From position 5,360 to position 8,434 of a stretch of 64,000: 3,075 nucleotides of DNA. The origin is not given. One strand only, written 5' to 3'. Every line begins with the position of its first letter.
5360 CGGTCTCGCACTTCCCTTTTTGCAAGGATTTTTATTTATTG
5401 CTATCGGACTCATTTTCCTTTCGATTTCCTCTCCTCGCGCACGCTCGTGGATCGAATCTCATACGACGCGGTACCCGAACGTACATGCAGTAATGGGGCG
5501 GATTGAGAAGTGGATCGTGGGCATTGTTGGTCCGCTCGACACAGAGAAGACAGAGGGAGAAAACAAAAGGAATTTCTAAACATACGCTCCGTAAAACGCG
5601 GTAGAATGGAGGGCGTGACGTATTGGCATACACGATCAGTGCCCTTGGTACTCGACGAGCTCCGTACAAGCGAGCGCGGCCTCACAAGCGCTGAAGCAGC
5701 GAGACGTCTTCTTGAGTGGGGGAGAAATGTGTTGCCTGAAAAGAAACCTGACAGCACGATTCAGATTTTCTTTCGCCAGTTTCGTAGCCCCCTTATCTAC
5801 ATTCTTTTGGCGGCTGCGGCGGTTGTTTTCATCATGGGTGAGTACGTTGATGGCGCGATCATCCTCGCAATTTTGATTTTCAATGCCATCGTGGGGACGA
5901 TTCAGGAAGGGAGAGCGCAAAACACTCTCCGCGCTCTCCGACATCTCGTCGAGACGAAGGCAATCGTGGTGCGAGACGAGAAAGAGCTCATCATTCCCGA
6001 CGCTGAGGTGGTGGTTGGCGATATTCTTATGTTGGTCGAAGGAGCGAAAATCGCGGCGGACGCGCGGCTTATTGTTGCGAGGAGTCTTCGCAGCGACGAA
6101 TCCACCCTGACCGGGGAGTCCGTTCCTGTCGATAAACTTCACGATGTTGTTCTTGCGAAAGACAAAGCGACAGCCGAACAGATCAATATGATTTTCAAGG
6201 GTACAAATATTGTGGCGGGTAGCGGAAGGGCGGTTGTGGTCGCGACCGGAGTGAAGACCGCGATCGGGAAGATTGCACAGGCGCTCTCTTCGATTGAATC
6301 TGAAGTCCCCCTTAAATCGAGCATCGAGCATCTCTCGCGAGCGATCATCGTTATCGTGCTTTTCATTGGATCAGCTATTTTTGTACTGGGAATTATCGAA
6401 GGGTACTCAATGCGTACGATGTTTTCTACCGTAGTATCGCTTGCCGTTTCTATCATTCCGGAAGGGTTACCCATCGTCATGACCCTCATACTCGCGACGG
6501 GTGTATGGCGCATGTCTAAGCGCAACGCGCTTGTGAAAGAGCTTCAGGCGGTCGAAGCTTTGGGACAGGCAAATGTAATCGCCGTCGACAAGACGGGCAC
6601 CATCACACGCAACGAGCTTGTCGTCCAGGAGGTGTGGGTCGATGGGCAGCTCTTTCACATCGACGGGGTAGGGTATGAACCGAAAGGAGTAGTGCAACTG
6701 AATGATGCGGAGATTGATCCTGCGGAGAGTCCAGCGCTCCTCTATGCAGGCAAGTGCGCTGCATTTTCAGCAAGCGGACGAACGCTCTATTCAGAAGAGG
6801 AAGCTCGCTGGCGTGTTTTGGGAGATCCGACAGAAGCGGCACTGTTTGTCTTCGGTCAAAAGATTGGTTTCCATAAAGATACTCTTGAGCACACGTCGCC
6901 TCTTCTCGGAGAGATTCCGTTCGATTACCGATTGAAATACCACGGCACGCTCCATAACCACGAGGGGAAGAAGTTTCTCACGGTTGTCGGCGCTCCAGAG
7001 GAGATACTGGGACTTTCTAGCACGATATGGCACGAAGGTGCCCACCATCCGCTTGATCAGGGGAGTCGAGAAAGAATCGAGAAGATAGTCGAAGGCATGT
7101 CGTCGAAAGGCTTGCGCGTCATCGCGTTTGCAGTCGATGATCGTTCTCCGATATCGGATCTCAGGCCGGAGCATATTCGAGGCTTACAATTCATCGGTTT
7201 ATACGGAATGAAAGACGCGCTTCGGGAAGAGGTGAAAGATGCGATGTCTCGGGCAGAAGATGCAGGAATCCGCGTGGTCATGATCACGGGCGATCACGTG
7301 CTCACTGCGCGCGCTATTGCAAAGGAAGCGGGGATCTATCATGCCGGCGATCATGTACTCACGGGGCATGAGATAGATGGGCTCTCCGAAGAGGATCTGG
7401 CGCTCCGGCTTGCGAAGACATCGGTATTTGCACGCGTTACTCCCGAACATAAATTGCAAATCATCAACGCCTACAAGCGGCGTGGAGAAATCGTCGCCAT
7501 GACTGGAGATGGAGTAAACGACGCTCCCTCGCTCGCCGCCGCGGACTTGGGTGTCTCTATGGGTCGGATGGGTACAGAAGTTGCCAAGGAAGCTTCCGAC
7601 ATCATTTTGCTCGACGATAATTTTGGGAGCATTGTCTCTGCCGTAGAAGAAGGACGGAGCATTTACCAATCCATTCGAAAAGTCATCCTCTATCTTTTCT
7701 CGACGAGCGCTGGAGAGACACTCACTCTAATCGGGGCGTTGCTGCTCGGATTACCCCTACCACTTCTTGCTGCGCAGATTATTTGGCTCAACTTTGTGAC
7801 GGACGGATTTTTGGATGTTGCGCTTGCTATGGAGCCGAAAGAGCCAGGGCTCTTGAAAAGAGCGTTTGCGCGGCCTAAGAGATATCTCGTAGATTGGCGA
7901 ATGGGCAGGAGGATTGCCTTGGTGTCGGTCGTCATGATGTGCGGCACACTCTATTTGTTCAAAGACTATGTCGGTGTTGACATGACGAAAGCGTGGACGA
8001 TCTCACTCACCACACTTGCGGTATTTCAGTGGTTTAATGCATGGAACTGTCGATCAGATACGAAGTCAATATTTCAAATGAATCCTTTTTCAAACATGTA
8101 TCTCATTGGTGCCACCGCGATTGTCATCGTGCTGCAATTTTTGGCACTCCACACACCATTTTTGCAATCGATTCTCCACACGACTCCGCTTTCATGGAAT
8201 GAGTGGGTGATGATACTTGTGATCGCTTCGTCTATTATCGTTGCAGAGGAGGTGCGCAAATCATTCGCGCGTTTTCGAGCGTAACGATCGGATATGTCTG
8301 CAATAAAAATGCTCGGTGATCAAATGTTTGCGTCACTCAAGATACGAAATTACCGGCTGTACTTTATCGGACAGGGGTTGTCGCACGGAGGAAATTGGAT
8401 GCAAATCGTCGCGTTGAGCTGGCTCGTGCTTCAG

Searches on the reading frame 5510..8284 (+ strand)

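Call 51: search_protein_families(library=pfam, proteins=[window:5510-8284:+], max_evalue=0.0001)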
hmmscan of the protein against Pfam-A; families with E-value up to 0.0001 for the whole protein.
window:5510-8284:+ (924 aa): 7 families
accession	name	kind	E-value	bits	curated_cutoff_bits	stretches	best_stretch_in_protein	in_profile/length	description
PF00689.26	Cation_ATPase_C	-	4.3e-48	163.8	27.3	1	749-919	1-175/175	Cation transporting ATPase, C-terminus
PF00122.25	E1-E2_ATPase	-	5.6e-40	137.2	28.1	1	146-338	2-181/181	E1-E2 ATPase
PF00702.32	Hydrolase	-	2.9e-21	77.2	26.4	1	549-679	76-191/191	haloacid dehalogenase-like hydrolase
PF00690.31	Cation_ATPase_N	-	4.8e-21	74.6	20.4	1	39-105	1-68/69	Cation transporter/ATPase, N-terminus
PF13246.12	Cation_ATPase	-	1.9e-15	57.1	21.7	1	427-506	10-91/91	Cation transport ATPase (P-type)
PF12710.13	HAD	-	2.4e-05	25.3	27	1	568-675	82-188/189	haloacid dehalogenase-like hydrolase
PF08282.18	Hydrolase_3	-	5.3e-05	23.5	20.9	0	650-709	194-252/255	haloacid dehalogenase-like hydrolase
